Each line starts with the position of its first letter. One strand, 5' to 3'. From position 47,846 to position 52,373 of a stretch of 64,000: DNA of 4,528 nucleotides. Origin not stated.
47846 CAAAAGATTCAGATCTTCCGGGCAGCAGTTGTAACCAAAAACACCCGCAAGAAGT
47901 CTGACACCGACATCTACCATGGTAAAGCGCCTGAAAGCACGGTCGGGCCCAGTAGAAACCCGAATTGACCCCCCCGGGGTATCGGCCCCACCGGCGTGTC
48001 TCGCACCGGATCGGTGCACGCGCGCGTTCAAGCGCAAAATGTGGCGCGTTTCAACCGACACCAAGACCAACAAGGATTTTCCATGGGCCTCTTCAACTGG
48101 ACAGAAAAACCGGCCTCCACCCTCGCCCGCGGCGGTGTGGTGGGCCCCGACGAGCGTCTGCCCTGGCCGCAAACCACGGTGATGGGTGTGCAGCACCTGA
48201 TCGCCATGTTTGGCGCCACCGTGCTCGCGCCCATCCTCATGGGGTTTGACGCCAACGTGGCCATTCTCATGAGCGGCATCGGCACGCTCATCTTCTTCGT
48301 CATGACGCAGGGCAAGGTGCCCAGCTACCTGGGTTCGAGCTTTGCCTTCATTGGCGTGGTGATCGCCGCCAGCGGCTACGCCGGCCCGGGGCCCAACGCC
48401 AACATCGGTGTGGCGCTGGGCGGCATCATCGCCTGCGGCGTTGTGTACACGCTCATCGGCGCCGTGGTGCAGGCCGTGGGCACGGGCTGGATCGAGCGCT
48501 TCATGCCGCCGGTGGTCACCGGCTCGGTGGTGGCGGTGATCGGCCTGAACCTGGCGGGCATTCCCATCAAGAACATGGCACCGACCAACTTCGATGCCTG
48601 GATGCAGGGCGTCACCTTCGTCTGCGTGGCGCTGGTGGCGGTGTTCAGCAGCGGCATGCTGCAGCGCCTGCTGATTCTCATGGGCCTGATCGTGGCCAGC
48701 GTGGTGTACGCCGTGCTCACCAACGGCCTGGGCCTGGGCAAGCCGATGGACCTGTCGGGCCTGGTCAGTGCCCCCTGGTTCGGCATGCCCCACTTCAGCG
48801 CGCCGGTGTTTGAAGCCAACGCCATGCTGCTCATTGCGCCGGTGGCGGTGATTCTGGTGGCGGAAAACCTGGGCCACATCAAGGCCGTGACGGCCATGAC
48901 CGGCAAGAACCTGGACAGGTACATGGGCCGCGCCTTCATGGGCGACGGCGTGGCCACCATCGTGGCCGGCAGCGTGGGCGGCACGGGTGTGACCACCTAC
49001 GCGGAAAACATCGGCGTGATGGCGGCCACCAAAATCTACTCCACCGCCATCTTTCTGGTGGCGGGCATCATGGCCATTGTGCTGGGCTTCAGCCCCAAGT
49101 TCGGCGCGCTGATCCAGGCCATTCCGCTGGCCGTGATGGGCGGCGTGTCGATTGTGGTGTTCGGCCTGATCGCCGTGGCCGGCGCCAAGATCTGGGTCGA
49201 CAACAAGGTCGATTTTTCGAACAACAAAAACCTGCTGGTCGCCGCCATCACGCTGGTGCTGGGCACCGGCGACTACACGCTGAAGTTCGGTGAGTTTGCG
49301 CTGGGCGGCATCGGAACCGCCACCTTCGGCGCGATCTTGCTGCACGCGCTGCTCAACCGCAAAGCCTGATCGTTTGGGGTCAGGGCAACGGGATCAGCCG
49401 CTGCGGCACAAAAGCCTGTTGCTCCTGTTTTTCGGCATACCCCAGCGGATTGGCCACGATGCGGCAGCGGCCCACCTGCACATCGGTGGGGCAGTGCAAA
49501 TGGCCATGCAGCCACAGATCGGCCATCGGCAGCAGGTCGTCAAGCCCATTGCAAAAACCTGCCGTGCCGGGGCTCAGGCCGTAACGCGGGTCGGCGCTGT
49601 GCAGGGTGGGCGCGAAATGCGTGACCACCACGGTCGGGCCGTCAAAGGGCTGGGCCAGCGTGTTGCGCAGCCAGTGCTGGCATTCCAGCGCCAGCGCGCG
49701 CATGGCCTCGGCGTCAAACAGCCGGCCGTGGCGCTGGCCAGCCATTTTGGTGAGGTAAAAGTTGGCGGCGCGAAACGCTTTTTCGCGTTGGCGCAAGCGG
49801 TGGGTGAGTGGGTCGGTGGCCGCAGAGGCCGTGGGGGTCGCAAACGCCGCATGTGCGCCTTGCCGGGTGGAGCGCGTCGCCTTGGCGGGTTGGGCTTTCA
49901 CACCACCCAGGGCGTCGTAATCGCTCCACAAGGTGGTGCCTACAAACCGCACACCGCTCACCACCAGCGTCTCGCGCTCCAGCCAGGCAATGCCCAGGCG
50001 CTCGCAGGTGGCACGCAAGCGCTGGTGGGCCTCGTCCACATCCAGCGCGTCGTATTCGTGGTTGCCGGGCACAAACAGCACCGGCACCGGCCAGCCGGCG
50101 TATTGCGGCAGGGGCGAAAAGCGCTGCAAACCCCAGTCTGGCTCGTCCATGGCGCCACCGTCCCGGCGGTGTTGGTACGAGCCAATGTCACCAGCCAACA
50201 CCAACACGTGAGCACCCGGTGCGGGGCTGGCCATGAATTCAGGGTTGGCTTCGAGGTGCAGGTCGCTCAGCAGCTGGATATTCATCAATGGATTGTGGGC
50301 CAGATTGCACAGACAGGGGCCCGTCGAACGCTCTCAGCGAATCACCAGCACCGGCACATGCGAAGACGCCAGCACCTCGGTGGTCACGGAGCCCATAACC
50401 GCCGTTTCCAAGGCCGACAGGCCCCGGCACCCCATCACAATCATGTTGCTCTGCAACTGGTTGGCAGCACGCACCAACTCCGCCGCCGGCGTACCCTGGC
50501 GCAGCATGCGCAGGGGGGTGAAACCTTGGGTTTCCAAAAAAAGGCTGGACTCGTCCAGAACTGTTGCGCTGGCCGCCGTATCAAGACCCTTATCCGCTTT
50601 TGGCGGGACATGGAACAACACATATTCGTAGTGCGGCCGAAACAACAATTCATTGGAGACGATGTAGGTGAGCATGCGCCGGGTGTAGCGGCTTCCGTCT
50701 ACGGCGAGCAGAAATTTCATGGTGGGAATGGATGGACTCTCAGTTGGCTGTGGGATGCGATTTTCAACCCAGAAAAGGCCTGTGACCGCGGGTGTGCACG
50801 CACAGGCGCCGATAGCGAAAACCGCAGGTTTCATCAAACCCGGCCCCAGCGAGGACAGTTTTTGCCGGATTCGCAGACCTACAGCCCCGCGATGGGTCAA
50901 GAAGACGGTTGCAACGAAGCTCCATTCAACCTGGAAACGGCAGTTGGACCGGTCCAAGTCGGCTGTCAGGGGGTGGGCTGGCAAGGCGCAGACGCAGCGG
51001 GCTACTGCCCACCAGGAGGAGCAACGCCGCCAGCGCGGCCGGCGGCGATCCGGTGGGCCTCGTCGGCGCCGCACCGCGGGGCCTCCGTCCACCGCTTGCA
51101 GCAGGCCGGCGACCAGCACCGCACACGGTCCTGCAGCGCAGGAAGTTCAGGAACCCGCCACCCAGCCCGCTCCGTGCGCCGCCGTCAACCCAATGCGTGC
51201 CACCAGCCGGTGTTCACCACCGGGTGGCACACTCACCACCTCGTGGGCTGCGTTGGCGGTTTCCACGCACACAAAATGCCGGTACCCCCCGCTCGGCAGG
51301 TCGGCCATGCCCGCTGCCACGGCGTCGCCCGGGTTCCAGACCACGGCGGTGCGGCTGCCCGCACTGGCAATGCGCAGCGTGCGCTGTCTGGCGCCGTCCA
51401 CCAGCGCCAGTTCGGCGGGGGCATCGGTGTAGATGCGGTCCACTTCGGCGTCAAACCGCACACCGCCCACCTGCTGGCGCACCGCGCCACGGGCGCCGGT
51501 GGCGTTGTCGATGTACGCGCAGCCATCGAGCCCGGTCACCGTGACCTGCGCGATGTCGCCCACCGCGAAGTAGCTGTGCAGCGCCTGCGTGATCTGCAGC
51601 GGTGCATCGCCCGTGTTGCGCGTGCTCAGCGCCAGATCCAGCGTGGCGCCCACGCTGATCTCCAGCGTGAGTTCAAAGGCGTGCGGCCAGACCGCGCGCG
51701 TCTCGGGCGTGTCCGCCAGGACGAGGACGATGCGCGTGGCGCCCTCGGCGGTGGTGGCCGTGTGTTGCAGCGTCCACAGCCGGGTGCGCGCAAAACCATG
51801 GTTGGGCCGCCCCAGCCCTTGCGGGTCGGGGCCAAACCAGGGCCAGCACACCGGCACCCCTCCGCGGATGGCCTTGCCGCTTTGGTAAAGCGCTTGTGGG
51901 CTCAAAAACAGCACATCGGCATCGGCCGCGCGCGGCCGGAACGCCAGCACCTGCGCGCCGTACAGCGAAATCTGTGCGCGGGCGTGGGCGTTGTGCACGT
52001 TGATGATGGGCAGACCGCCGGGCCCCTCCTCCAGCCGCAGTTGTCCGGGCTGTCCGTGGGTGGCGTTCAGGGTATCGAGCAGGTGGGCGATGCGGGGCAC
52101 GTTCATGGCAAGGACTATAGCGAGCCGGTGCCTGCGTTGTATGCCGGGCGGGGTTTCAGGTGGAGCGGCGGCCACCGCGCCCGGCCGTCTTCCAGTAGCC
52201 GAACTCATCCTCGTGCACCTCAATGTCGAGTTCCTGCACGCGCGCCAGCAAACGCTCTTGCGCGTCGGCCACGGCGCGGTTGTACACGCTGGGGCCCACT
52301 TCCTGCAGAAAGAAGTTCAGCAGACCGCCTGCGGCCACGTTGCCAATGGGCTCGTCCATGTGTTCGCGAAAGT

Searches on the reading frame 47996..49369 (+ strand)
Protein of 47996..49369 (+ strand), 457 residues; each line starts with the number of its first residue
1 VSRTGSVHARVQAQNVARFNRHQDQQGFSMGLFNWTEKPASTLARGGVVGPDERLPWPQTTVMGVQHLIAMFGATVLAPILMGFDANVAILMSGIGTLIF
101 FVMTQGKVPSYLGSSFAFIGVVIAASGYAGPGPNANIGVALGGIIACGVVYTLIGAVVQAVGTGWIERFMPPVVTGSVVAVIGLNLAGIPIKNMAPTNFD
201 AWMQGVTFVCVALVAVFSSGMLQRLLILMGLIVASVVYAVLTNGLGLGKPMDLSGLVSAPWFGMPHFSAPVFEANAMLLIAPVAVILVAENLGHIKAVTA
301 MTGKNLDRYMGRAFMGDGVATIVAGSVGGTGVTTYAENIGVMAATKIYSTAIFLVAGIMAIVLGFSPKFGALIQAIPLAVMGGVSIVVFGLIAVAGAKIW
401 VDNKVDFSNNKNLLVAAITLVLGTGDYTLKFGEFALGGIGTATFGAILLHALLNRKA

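Call 59: search_protein_families(library=pfam, proteins=[window:47996-49369:+], max_evalue=0.001)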
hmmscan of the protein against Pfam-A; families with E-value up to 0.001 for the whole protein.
window:47996-49369:+ (457 aa): 1 family
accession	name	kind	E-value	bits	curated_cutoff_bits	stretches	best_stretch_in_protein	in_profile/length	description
PF00860.26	Xan_ur_permease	-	4.7e-89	299.3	27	1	59-428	2-385/389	Permease family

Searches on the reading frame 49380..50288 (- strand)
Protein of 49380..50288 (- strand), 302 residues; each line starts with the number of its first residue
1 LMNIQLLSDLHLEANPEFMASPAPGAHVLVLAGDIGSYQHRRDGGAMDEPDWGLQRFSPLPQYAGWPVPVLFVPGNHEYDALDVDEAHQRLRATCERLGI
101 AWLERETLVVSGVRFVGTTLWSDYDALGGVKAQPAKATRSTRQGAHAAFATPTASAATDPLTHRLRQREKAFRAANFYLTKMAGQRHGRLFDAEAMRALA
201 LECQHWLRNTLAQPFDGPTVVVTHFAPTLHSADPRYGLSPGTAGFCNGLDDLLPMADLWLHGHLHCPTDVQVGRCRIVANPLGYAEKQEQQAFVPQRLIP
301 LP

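Call 59: search_protein_families(library=pfam, proteins=[window:49380-50288:-], max_evalue=0.001)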
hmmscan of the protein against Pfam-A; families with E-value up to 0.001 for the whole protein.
window:49380-50288:- (302 aa): 2 families
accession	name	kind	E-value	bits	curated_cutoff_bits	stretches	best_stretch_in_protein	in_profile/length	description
PF00149.33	Metallophos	-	2.8e-09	38.1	21.5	1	4-267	3-191/191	Calcineurin-like phosphoesterase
PF12850.12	Metallophos_2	-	0.00073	20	27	0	2-87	1-60/154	Calcineurin-like phosphoesterase superfamily domain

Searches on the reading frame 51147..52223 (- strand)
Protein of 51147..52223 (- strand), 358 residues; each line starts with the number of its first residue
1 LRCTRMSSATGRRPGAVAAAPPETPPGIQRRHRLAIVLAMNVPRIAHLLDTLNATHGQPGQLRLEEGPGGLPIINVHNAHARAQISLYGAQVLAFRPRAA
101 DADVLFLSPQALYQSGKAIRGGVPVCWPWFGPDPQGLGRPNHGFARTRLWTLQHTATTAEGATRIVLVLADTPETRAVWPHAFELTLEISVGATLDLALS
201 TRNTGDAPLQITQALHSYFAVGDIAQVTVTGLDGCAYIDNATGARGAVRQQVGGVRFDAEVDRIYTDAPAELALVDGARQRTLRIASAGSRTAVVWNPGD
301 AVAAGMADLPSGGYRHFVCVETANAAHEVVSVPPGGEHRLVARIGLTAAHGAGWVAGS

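Call 59: search_protein_families(library=pfam, proteins=[window:51147-52223:-], max_evalue=0.001)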
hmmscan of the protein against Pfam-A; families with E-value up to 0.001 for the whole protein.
window:51147-52223:- (358 aa): 1 family
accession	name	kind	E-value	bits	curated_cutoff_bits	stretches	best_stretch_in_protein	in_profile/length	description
PF01263.26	Aldose_epim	-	7.6e-41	140.9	27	1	74-341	3-295/299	Aldose 1-epimerase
